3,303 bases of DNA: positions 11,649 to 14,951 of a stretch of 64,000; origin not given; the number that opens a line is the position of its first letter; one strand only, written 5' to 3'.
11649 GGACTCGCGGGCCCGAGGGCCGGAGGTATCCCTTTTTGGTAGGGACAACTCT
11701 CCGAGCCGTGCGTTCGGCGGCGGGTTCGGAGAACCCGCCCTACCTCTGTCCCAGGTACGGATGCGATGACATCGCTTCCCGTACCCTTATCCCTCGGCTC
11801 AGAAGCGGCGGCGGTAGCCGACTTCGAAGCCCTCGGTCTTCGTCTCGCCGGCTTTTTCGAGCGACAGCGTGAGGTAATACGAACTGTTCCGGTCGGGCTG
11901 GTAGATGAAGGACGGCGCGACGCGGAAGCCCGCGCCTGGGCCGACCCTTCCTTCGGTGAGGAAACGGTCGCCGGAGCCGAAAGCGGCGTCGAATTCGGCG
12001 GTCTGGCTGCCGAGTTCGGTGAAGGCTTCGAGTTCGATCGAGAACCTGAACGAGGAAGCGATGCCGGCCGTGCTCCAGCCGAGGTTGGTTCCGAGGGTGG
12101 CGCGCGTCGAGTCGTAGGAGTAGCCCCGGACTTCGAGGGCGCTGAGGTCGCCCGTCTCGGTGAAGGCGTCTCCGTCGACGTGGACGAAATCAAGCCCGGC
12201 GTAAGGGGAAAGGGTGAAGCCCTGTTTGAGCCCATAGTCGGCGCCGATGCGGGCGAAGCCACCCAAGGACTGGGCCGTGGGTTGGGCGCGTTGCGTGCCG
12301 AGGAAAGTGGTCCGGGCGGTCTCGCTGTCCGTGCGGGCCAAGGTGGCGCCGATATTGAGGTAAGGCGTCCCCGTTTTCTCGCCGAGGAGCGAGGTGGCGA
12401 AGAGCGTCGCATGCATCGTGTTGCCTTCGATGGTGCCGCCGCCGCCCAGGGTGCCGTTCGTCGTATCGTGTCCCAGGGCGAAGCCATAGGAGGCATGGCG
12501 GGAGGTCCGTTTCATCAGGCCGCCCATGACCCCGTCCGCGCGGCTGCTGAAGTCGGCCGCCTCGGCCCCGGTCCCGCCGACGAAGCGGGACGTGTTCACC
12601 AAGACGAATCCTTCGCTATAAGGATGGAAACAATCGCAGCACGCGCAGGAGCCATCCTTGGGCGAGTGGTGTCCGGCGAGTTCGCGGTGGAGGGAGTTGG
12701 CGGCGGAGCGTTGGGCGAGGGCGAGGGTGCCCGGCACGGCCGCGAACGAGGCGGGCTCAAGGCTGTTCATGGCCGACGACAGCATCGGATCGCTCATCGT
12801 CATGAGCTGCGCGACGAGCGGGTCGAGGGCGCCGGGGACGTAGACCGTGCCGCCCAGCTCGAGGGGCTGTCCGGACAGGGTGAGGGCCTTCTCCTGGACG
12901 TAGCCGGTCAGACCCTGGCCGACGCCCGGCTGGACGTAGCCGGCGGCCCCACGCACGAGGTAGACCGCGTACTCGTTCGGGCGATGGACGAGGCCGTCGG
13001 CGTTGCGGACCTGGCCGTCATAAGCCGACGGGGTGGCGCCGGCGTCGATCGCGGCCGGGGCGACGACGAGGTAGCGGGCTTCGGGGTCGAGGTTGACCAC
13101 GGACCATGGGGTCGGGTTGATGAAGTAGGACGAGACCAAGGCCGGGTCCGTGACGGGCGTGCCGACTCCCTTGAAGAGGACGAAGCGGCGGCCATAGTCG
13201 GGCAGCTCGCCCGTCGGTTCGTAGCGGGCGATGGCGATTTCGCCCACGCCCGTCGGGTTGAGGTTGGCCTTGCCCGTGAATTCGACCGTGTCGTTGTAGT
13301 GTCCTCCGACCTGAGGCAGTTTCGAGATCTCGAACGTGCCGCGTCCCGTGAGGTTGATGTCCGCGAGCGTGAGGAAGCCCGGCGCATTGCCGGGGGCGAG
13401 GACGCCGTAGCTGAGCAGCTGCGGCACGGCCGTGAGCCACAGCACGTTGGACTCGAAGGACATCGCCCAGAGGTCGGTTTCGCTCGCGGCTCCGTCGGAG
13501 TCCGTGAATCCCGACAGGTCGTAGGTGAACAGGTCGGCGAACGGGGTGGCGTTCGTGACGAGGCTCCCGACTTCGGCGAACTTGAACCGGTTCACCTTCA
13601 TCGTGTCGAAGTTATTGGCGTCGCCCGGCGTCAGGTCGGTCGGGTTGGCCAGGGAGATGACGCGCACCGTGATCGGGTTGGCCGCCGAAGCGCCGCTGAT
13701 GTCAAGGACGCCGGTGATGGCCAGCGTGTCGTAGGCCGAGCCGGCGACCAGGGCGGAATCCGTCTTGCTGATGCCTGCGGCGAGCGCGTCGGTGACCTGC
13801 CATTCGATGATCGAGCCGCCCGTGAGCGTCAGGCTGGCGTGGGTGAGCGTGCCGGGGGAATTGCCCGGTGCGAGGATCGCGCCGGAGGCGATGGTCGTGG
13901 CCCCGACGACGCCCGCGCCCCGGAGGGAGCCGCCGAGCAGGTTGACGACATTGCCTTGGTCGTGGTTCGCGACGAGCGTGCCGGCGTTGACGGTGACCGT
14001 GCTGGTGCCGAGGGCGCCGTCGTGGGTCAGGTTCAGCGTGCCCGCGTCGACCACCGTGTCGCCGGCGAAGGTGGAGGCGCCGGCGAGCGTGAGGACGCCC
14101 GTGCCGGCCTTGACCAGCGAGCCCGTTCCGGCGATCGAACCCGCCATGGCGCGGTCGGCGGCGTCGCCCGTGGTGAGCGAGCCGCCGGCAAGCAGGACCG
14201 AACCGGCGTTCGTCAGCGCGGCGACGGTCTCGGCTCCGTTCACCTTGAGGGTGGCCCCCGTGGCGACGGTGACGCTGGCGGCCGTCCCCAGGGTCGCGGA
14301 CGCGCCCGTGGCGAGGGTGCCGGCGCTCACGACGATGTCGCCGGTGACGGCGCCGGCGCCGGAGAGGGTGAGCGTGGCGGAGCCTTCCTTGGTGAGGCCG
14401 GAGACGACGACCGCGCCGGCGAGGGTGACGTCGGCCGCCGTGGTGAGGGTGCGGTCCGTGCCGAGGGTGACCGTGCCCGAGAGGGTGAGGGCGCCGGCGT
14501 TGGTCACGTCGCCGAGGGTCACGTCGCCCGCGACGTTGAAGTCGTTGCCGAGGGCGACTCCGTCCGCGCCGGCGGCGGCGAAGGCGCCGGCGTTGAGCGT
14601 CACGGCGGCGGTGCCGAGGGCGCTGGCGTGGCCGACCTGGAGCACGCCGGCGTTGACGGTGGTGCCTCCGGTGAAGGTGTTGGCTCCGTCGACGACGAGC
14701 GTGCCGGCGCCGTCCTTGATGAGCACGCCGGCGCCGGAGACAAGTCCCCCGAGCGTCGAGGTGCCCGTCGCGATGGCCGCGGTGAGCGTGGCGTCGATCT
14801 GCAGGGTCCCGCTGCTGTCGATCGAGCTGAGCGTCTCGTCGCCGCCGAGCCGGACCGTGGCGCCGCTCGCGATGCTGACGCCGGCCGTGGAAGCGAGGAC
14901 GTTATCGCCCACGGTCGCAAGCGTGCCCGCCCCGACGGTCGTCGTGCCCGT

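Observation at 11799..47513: One 35.7-kb ORF encodes an 11,904-aa classical autotransporter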

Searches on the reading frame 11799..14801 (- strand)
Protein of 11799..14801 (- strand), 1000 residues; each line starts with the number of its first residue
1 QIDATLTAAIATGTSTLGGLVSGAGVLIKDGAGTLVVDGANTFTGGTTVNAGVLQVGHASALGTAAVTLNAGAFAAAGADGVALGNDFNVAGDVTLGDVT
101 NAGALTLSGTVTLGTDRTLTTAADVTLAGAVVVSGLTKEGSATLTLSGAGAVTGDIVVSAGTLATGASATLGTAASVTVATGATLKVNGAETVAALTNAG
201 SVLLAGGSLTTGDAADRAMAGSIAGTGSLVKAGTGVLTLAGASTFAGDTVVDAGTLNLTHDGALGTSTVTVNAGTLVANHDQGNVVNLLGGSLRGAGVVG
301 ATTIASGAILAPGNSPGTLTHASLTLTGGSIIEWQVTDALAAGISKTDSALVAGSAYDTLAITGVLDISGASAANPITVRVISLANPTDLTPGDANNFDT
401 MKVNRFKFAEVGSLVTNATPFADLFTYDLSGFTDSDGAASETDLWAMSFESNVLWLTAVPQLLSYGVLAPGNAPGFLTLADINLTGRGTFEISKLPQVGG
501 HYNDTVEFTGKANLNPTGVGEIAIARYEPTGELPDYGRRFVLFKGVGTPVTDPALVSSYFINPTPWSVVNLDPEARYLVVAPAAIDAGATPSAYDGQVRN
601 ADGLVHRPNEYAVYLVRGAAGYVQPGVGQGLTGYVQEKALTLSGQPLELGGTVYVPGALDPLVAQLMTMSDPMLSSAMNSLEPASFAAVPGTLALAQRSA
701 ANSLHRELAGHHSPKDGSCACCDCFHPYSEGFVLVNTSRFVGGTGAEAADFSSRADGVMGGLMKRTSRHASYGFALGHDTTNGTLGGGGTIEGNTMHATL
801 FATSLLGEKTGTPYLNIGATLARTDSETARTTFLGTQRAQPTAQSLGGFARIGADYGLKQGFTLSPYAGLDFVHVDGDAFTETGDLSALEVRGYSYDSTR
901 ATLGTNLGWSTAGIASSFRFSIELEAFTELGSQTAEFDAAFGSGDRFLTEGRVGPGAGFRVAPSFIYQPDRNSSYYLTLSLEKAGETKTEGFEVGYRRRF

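Call 4: search_protein_families(library=pfam, proteins=[window:11799-14801:-], max_evalue=0.01)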
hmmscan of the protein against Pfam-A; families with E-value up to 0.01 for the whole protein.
window:11799-14801:- (1000 aa): 2 families
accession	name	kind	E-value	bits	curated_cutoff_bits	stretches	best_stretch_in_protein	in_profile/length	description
PF03797.25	Autotransporter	-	1.5e-26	94.2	26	1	743-973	13-248/255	Autotransporter beta-domain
PF12951.13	PATR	-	2.9e-22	78.8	27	3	27-56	1-30/30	Passenger-associated-transport-repeat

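Call 5: search_protein_families(library=ncbifam, proteins=[window:11799-14801:-], max_evalue=0.01)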
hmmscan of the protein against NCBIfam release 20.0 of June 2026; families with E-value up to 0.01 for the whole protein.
window:11799-14801:- (1000 aa): 4 families
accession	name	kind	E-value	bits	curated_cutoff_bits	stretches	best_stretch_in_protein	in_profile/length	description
TIGR02601.1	autotrns_rpt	repeat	2.5e-20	71.9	19.85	3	27-57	2-32/32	beta strand repeat protein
NF051851.1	AtpSerPepEprS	equivalog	7.4e-18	64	1700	3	746-907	731-893/988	autotransporter serine peptidase EprS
NF011847.1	PRK15319.1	equivalog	4.6e-09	34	2249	1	7-447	681-1111/2050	fibronectin-binding autotransporter adhesin ShdA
NF033865.1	fusolisin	equivalog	0.00016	19.9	999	1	222-279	451-506/1006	fusolisin family autotransporter serine protease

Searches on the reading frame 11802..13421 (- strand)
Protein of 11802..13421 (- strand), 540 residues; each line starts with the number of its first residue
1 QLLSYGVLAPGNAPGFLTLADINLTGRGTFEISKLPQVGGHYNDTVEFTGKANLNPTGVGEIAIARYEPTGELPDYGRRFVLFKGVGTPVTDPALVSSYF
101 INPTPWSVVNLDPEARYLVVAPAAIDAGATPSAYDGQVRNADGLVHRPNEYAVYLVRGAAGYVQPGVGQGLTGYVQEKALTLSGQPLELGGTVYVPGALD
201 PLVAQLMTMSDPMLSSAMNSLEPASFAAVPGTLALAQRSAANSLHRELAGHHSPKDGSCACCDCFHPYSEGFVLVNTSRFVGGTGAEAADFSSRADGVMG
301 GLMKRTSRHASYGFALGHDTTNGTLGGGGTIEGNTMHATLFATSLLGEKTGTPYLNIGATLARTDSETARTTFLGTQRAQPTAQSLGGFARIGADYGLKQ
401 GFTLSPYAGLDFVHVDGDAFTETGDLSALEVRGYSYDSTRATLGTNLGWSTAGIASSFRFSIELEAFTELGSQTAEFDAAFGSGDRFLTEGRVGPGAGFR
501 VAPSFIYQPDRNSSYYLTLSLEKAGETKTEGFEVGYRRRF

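Call 21: find_related_loci(query=A1, collection=genome_contigs, flank=10000)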
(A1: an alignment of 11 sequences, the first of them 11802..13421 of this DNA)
Query A1 (540 aa) in genome_contigs; peptide patterns used: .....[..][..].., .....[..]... (x = any residue, [..] = any of these).
69 stretches matched a pattern; 15 encode a relative of the query (tblastn E <= 1e-3); 14 distinct loci.
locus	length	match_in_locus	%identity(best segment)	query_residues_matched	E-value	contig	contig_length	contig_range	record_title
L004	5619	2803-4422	92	1-540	0e+0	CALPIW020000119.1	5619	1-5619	MAG: Polynucleobacter meluiroseus isolate HRS-ES1-bin-412 genome assembly, contig: HRSG-E10-C9026, whole genome shotgun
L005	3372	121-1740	77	1-540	0e+0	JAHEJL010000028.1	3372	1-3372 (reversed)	MAG: Coraliomargarita sp. isolate Ww55 NODE_38824_length_3372_cov_19.610581, whole genome shotgun sequence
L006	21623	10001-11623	71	1-540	0e+0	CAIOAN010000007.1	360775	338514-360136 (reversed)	MAG: uncultured Opitutae bacterium isolate VK4_bin-1524 genome assembly, contig: bin-1524:07/13, whole genome shotgun se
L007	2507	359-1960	60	1-540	0e+0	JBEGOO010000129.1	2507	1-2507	MAG: Verrucomicrobiota bacterium isolate nebranchanacostia_2019_sw_WHONDRS-S19S_0081_B_bin.20 scaffold_1508900, whole ge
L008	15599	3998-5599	60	1-540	0e+0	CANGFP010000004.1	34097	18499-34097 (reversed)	MAG: Opitutae bacterium isolate Jr-28aug17-211 genome assembly, contig: Jr-28aug17-C1434, whole genome shotgun sequence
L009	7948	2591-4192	59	1-540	0e+0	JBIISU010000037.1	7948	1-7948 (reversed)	MAG: Opitutales bacterium isolate ME2004-05-19_3300042291_group2_bin87 Rohwer_bin2671_scaffold_6887_c1, whole genome sho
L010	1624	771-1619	81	1-283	6e-164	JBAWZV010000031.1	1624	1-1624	MAG: Actinomycetes bacterium isolate ELA124 MAG124_31, whole genome shotgun sequence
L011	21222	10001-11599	44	8-540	2e-126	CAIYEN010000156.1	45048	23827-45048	MAG: uncultured Opitutae bacterium isolate UppL6_bin-0046 genome assembly, contig: bin-0046:156/282, whole genome shotgu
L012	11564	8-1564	44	21-540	4e-126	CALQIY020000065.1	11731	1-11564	MAG: Opitutus sp. GAS368 isolate HRSG-E13-bin-32 genome assembly, contig: HRSG-E13-C3221, whole genome shotgun sequence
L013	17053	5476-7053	45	8-540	2e-123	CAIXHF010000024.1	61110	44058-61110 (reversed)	MAG: uncultured Opitutae bacterium isolate Kiruna3_bin-4549 genome assembly, contig: bin-4549:024/223, whole genome shot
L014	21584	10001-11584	44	8-536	6e-123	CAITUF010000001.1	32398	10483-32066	MAG: uncultured Opitutae bacterium isolate UppL5_bin-0020 genome assembly, contig: bin-0020:001/341, whole genome shotgu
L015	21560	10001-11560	42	7-540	2e-116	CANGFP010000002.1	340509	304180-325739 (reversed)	MAG: Opitutae bacterium isolate Jr-28aug17-211 genome assembly, contig: Jr-28aug17-C6-p2, whole genome shotgun sequence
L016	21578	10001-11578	45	8-540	5e-127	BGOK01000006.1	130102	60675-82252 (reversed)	Verrucomicrobiota bacterium BS8 DNA, tig00000940, whole genome shotgun sequence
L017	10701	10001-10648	46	8-222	4e-48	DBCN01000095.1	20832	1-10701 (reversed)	MAG TPA_asm: Opitutia bacterium UBA957 UBA957_contig_23562, whole genome shotgun sequence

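Call 48: predict_structure(alignment_id=A1)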
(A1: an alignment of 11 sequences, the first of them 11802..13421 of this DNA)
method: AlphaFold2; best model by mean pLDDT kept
length: 540 residues; sequences in the alignment: 11
mean_pLDDT: 64.4   pTM: 0.63
mean pLDDT of the five models: 64.4, 61.6, 57.9, 57.8, 48.1
residues with pLDDT >= 90: 107; 70-90: 179; 50-70: 64; < 50: 190
segments of 3 or more residues with pLDDT < 50: 1-160, 181-198, 255-260, 284-288
pLDDT, mean of each block of 10 residues (from residue 1): 24 24 30 30 30 32 33 28 26 26 34 35 34 32 37 42 56 64 34 43 66 71 82 83 83 51 69 87 54 83 86 92 80 92 80 89 91 82 94 85 89 93 75 90 90 75 90 84 73 80 89 87 81 88
secondary structure, 60 per line:
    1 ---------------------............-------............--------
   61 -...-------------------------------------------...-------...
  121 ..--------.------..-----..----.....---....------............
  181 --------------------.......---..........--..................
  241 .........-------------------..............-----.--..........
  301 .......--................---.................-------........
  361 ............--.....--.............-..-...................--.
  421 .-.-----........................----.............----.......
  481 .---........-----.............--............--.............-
elements in order: E22-33 E41-52 E62-64 E108-110 E118-122 E151-155 H159-162 H169-180 H201-207 H211-220 H223-249 E269-282 E291-307 E310-325 E329-345 E353-372 E375-379 E382-394 E402-417 E429-452 E457-469 E474-481 E485-492 E498-510 E513-524 E527-539

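Call 57: fold_search(model_id=the predicted structure, library=pdb)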
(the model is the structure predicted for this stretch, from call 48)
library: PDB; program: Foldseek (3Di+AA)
matches with E <= 10: 927; with E <= 0.001: 228
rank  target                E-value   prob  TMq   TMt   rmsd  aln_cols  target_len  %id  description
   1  3kvn_A                3.5e-15  1.00  0.52  0.45   3.5       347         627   17  Crystal structure of the full-length autotransporter EstA from Pseudomonas aeruginosa (released 2010-01-26)
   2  9oqa                  3.5e-15  1.00  0.49  0.43   4.9       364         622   20  Cryo-EM structure of AaaA, a Pseudomonas Aeruginosa autotransporter (released 2025-08-13)
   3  3kvn_X                4.3e-15  1.00  0.54  0.46   2.9       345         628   17  Crystal structure of the full-length autotransporter EstA from Pseudomonas aeruginosa (released 2010-01-26)
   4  3slt                  5.3e-12  1.00  0.43  0.73   7.6       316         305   17  Pre-cleavage Structure of the Autotransporter EspP - N1023S Mutant (released 2011-11-16)
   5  3slo                  7.2e-12  1.00  0.42  0.71   7.9       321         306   16  Pre-cleavage Structure of the Autotransporter EspP - N1023D mutant (released 2011-11-16)
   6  3slj                  3.6e-11  1.00  0.42  0.71   7.6       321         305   17  Pre-cleavage Structure of the Autotransporter EspP - N1023A mutant (released 2011-11-16)
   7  2qom_A                9.8e-11  1.00  0.39  0.75   5.4       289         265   15  The crystal structure of the E.coli EspP autotransporter Beta-domain. (released 2007-11-13)
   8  8bo2_P                1.9e-10  1.00  0.44  0.74   4.4       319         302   14  BAM-EspP complex structure with BamA-S425C/EspP-S1299C mutations in nanodisc (released 2023-04-26)
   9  1uyn                  2.0e-10  1.00  0.42  0.76   5.4       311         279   13  Translocator domain of autotransporter NalP from Neisseria meningitidis (released 2004-03-18)
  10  1uyo                  4.4e-10  1.00  0.40  0.73   6.0       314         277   12  Translocator domain of autotransporter NalP from Neisseria meningitidis (released 2004-03-19)
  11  2qom_B                5.7e-10  1.00  0.38  0.70   6.1       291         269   15  The crystal structure of the E.coli EspP autotransporter Beta-domain. (released 2007-11-13)
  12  3aeh_A                8.7e-10  1.00  0.38  0.72   8.0       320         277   13  Integral membrane domain of autotransporter Hbp (released 2010-07-07)
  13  4mee                  3.4e-09  1.00  0.36  0.58   9.5       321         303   12  Crystal structure of the transport unit of the autotransporter AIDA-I from Escherichia coli (released 2014-06-04)
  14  3qq2_A                8.1e-09  1.00  0.37  0.76   4.7       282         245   16  Crystal Structure of the Beta Domain of the Bordetella Autotransporter Brka (released 2011-04-13)
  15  3qq2_B                8.6e-09  1.00  0.41  0.85   3.4       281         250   15  Crystal Structure of the Beta Domain of the Bordetella Autotransporter Brka (released 2011-04-13)
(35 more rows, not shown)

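Call 75: search_solved_structures(query=A1, max_evalue=0.1)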
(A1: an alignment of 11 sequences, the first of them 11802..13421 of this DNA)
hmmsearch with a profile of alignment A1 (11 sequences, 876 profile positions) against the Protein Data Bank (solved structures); distinct sequences matched with E-value up to 0.1: 2.
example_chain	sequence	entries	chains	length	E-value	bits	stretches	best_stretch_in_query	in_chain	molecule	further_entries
9oqa_A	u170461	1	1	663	0.0025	19.5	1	646-781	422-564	Autotransporter domain-containing protein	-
3kvn_X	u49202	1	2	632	0.044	15.3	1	672-784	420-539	Esterase estA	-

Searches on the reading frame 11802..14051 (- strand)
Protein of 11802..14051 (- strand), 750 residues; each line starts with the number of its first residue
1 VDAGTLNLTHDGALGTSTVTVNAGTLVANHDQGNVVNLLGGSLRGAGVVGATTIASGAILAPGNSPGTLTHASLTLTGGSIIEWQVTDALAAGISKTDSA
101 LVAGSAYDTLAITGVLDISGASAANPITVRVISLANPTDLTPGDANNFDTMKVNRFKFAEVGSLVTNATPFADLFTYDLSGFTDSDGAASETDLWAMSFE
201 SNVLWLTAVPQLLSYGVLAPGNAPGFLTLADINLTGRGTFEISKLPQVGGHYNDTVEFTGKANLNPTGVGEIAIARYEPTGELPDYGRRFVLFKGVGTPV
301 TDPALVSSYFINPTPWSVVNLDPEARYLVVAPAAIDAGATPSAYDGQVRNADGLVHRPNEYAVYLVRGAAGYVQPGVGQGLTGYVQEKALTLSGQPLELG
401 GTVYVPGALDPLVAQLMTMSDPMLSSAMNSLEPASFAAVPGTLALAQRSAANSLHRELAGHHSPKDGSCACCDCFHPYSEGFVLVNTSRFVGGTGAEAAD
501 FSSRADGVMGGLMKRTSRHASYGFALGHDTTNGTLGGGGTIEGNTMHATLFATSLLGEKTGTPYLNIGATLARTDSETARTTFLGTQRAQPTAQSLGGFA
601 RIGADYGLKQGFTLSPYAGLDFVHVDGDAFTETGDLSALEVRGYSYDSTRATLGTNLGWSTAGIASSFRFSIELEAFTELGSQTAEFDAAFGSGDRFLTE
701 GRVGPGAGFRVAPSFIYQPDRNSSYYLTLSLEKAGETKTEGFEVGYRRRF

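Call 19: find_homologous_proteins(query=window:11802-14051:-, max_evalue=0.00001)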
Query window:11802-14051:- (750 aa): 35 proteins with E <= 0.00001 among 8000 candidates.
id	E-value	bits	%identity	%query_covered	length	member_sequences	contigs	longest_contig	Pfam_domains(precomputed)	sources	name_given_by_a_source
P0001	0.0e+0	1460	87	100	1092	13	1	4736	PF12951.14,PF03797.26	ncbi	ncbi:MAG: hypothetical protein RLY12_276, partial [Verrucomicrobiota bacterium]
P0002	0.0e+0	1364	82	98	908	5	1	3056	PF12951.14,PF03797.26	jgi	jgi:autotransporter-associated beta strand protein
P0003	7.7e-285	965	78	72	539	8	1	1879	PF03797.26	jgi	jgi:hypothetical protein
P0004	6.3e-282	955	78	72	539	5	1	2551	PF03797.26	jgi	jgi:outer membrane autotransporter protein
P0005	3.4e-244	831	77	66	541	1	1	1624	PF12951.14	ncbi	ncbi:MAG: autotransporter-associated beta strand repeat-containing protein, partial [Actinomycetes b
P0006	4.7e-241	820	60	88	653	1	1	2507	PF03797.26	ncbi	ncbi:MAG: Autotransporter beta-domain, partial [Verrucomicrobiota bacterium]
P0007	2.0e-231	789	77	61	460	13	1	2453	PF03797.26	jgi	jgi:hypothetical protein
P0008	8.3e-141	489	90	35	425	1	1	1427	PF12951.14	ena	-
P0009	1.8e-124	435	45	71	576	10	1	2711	PF03797.26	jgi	jgi:uncharacterized protein with beta-barrel porin domain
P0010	7.2e-124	433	46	71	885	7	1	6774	PF03797.26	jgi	jgi:hypothetical protein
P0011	5.3e-121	423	45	71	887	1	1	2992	PF03797.26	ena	-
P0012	9.5e-116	406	46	71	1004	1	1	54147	PF03797.26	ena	-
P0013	1.1e-45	175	48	30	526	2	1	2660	-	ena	-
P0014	5.8e-30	123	47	26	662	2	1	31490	PF12951.14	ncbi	-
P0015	1.9e-26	111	42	26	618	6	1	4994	PF12951.14,PF07589.17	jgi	jgi:MYXO-CTERM domain-containing protein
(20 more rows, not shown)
